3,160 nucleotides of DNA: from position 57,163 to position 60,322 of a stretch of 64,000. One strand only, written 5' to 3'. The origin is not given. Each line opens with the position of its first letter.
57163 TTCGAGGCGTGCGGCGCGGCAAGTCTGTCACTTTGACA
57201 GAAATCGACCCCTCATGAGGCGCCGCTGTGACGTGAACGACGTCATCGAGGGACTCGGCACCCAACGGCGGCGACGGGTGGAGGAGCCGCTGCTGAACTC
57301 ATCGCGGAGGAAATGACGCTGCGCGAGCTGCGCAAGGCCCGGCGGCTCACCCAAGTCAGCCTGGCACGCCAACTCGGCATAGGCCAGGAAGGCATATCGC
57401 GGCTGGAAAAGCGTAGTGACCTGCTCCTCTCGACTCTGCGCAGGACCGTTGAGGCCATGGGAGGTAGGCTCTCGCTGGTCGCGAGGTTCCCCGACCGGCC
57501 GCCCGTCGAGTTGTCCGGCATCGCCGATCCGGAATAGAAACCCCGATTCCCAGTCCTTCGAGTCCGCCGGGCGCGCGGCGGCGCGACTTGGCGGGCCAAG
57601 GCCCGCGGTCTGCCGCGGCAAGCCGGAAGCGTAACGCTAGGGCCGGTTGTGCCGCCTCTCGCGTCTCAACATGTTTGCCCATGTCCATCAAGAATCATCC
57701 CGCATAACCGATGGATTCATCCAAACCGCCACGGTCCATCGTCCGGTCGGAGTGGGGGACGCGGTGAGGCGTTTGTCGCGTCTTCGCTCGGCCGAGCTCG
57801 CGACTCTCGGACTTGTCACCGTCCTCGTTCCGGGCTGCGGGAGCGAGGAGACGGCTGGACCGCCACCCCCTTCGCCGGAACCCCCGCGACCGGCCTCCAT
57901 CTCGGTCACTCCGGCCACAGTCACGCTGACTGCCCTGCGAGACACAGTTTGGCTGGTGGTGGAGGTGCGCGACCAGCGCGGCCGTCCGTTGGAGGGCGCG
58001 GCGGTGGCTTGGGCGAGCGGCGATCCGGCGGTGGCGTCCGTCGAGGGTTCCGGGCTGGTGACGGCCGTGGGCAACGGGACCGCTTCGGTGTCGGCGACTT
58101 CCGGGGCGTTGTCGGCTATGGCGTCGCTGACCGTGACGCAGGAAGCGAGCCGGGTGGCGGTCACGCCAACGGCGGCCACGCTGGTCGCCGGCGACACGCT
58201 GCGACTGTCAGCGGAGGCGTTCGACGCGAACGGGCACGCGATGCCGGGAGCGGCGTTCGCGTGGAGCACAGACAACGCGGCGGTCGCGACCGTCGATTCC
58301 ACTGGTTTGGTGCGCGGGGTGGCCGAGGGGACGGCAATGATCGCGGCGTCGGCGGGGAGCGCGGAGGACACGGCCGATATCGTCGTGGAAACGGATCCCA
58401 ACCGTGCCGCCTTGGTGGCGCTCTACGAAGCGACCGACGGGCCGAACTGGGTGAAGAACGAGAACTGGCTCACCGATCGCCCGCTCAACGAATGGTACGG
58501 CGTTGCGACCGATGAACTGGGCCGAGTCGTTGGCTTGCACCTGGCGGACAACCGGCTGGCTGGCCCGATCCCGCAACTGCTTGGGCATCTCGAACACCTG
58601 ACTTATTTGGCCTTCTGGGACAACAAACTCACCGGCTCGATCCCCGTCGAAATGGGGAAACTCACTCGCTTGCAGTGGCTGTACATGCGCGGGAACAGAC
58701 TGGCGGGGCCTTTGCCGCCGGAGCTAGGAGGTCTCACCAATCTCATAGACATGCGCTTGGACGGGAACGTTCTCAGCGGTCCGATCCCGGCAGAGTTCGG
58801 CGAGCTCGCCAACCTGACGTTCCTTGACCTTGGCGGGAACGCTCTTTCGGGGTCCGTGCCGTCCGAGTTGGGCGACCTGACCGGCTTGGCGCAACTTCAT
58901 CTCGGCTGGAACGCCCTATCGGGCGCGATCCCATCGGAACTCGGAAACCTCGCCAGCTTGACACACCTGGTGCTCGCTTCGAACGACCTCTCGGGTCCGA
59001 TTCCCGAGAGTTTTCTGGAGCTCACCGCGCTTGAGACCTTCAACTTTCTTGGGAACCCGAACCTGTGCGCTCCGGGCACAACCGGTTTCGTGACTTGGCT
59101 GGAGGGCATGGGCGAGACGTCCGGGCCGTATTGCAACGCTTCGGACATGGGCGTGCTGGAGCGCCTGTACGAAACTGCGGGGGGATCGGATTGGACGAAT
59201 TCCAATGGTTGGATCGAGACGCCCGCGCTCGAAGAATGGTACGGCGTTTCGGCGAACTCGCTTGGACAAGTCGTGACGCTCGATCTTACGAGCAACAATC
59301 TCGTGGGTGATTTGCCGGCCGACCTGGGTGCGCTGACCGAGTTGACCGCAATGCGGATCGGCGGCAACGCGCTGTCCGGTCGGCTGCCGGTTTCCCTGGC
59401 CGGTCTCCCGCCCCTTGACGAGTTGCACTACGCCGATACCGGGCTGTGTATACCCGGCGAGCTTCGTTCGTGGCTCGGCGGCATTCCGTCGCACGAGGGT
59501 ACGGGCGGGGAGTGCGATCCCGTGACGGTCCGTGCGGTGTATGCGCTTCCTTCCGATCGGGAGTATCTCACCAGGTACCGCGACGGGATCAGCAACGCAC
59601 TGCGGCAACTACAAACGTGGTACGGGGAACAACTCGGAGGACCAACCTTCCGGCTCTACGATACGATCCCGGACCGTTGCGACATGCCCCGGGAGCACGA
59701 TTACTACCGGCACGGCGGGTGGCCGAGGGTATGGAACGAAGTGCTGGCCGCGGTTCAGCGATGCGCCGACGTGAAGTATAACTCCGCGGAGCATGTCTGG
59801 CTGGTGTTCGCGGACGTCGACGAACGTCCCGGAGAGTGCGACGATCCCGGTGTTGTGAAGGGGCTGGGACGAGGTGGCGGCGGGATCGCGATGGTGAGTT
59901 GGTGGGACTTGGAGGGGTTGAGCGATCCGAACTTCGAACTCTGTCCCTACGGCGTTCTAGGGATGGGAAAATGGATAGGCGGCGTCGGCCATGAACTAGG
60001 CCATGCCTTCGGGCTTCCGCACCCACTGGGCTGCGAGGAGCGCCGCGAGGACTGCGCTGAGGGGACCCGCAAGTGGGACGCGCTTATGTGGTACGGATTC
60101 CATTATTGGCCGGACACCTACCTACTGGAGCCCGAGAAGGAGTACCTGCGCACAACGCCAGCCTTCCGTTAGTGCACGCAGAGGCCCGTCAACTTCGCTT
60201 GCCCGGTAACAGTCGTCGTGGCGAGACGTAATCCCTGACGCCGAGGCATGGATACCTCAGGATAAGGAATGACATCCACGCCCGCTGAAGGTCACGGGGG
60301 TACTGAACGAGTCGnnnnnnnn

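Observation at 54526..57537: Orphan beta-class MTase + two coupled genes of unknown function + XRE HTH: candidate undescribed defence/toxin module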

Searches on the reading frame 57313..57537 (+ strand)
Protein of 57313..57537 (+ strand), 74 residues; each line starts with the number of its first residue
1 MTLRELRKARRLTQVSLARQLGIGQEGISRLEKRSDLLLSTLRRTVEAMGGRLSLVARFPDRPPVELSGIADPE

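Call 3: search_protein_families(library=pfam, proteins=[window:57313-57537:+], max_evalue=0.1)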
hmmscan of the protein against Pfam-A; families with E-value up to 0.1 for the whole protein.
window:57313-57537:+ (74 aa): 8 families
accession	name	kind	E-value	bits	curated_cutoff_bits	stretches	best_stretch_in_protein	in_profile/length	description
PF01381.28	HTH_3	-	4.7e-07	30.2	23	1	3-50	1-49/55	Helix-turn-helix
PF13560.12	HTH_31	-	5.8e-06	27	27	1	2-49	5-54/64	Helix-turn-helix domain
PF13744.12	HTH_37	-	6e-06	26.4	27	1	3-57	23-79/80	Helix-turn-helix domain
PF04545.22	Sigma70_r4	-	0.001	19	24.1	1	6-34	15-43/50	Sigma-70, region 4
PF12844.13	HTH_19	-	0.0022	18.3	30.2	1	3-33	4-34/64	Helix-turn-helix domain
PF13443.12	HTH_26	-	0.0058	17.3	22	1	3-42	2-43/63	Cro/C1-type HTH DNA-binding domain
PF13412.12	HTH_24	-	0.013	15.5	21.9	1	3-23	9-29/48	Winged helix-turn-helix DNA-binding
PF13413.12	HTH_25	-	0.04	14.2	24.6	1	2-33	1-32/62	Helix-turn-helix domain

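Call 4: search_protein_families(library=padloc, proteins=[window:57313-57537:+], max_evalue=0.1)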
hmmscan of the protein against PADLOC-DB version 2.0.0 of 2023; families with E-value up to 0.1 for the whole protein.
window:57313-57537:+ (74 aa): 6 families
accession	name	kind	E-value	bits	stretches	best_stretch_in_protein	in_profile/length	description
PDLC02926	HTH_VI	-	2.7e-06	25.6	1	2-44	5-48/92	-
PDLC03952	RmrA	-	0.0054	13.6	1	3-33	27-57/395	-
PDLC03949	RmrA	-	0.0061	13.5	1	7-59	11-60/363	-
PDLC04142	capH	-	0.0091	15.1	1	3-35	11-44/103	capH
PDLC03951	RmrA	-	0.0098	12.9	1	3-36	13-46/400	-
PDLC03946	RmrA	-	0.031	11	1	4-36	8-40/357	-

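Call 5: search_protein_families(library=ncbifam, proteins=[window:57313-57537:+], max_evalue=0.1)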
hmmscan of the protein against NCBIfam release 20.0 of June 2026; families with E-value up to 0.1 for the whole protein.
window:57313-57537:+ (74 aa): 16 families
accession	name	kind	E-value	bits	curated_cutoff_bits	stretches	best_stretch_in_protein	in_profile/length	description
TIGR03070.1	couple_hipB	subfamily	3.4e-08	33.3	71.65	1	1-53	5-58/58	type II toxin-antitoxin system Y4mF family antitoxin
TIGR02612.1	mob_myst_A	hypoth_equivalog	5.3e-05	23.1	122.6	1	3-53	30-83/150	mobile mystery protein A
NF007271.0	PRK09726.1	equivalog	0.00023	21.1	79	1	3-55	17-70/88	type II toxin-antitoxin system antitoxin HipB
TIGR03830.1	CxxCG_CxxCG_HTH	subfamily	0.0012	18.6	61.8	1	3-35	70-102/127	type II TA system antitoxin MqsA family protein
NF006158.0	PRK08301.1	equivalog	0.0033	16.9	339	1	6-47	200-238/241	RNA polymerase sporulation sigma factor SigE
NF004052.0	PRK05572.1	subfamily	0.0034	16.9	311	1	6-45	213-249/252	SigF/SigG family RNA polymerase sporulation sigma factor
NF041951.1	phage_RstR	subfamily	0.0041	17.4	80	1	3-34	7-38/108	RstR family transcriptional repressor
NF041575.1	antitoxPezA_Strep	equivalog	0.0058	16.6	290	1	3-37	6-40/158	type II toxin-antitoxin system antitoxin PezA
NF038139.1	Reg_Aceta_RamB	equivalog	0.0061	15.2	700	1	3-50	7-55/465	acetate metabolism transcriptional regulator RamB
TIGR02885.1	spore_sigF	equivalog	0.0068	16.3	321.45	1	7-35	195-223/231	RNA polymerase sporulation sigma factor SigF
TIGR02980.1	SigBFG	subfamily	0.0069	16.1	234.35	1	9-45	192-225/227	SigB/SigF/SigG family RNA polymerase sigma factor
TIGR02835.1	spore_sigmaE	equivalog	0.031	13.7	348.6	1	6-43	193-227/234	RNA polymerase sporulation sigma factor SigE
TIGR02937.1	sigma70-ECF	superfamily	0.033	13.8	42.9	1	5-35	127-157/165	sigma-70 family RNA polymerase sigma factor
NF047948.1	male_kill_WMK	equivalog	0.038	13.4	300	1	3-39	167-204/300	WO male-killing family protein Wmk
NF004471.0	PRK05803.1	subfamily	0.039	13.2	252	1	6-35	191-220/235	RNA polymerase sporulation sigma factor SigK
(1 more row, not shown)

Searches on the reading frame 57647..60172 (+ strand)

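Call 3: search_protein_families(library=pfam, proteins=[window:57647-60172:+], max_evalue=0.1)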
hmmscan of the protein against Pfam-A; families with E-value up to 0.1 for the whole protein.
window:57647-60172:+ (841 aa): 10 families
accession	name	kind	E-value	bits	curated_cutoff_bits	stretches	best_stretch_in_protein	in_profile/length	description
PF00560.39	LRR_1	-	2.2e-23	77.7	20.6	0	389-411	1-23/23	Leucine Rich Repeat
PF13855.12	LRR_8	-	1e-21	76.9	27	4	297-352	6-61/61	Leucine rich repeat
PF02368.24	Big_2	-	1.4e-19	70.3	22.8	2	169-244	4-76/79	Bacterial Ig-like domain (group 2)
PF23598.1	LRR_14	-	2.3e-17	63.3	40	2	310-422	41-149/353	Leucine-rich repeat region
PF12799.13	LRR_4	-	2.1e-12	47.3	27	1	389-422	2-33/44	Leucine Rich repeats (2 copies)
PF22359.2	Big-like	-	2.4e-12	47.3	27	2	120-164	3-47/48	Bacterial Ig-like domain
PF02369.22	Big_1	-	1.2e-06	29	34.9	2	99-164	17-79/93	Bacterial Ig-like domain (group 1)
PF23211.1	LRR_LRWD1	-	0.014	15.6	28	0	541-594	43-92/190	Leucine-rich repeat and WD repeat-containing protein 1, LRR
PF10462.15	Peptidase_M66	-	0.068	12.6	20.6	0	780-797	196-213/306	Peptidase M66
PF13582.12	Reprolysin_3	-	0.084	13.8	22.4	0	742-792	75-122/123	Metallo-peptidase family M12B Reprolysin-like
